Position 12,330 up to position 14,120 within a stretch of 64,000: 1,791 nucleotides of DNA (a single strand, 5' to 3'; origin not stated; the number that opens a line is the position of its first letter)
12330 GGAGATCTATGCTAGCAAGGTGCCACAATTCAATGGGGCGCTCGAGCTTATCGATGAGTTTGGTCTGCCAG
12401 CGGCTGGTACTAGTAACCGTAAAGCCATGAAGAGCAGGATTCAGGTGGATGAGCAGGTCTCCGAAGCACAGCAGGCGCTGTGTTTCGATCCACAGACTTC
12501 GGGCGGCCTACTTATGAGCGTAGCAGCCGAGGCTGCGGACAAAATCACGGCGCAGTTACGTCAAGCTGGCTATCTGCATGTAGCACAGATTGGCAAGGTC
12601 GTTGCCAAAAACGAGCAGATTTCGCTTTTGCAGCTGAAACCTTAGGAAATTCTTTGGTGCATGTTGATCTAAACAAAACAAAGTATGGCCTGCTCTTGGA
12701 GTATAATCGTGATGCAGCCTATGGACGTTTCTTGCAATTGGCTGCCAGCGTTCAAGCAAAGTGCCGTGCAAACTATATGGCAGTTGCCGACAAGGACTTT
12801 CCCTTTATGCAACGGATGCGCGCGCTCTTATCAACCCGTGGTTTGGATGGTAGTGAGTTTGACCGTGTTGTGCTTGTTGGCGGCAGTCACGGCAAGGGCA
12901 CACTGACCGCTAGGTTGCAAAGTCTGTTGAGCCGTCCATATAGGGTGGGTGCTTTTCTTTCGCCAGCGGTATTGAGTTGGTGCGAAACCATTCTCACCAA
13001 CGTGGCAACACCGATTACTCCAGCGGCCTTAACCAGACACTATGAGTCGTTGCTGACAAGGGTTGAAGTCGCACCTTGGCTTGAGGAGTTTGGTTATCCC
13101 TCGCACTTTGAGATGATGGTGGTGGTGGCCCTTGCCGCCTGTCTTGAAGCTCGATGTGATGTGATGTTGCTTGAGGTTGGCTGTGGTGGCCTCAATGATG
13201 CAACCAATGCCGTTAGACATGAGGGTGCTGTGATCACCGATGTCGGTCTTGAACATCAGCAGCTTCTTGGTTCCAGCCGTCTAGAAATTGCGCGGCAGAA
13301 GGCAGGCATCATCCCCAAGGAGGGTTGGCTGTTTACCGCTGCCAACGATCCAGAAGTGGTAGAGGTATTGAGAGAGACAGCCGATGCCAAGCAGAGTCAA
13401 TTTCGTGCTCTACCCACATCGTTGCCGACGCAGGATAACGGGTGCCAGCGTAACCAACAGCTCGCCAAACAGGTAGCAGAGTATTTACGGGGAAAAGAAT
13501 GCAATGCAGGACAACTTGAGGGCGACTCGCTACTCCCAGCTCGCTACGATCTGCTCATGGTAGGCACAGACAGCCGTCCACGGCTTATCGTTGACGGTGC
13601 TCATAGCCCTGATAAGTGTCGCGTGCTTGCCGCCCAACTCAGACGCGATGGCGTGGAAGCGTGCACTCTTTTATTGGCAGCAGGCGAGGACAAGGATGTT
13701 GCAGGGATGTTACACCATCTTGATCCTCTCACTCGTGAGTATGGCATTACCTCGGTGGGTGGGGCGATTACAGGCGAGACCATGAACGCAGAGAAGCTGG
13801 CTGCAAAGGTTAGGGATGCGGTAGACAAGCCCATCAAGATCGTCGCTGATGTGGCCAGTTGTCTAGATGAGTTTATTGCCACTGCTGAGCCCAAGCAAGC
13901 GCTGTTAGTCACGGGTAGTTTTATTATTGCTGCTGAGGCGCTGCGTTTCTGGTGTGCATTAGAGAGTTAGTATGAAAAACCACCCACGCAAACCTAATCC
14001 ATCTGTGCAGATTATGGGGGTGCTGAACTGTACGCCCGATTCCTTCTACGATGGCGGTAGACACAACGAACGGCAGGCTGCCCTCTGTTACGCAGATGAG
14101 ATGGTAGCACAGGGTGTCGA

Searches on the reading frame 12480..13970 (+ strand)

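Call 23: search_protein_families(library=pfam, proteins=[window:12480-13970:+])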
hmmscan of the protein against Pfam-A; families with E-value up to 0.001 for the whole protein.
window:12480-13970:+ (496 aa): 1 family
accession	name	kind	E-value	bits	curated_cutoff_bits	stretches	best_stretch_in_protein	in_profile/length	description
PF02875.26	Mur_ligase_C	-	1.7e-09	39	28.4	1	361-481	6-127/127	Mur ligase, glutamate ligase domain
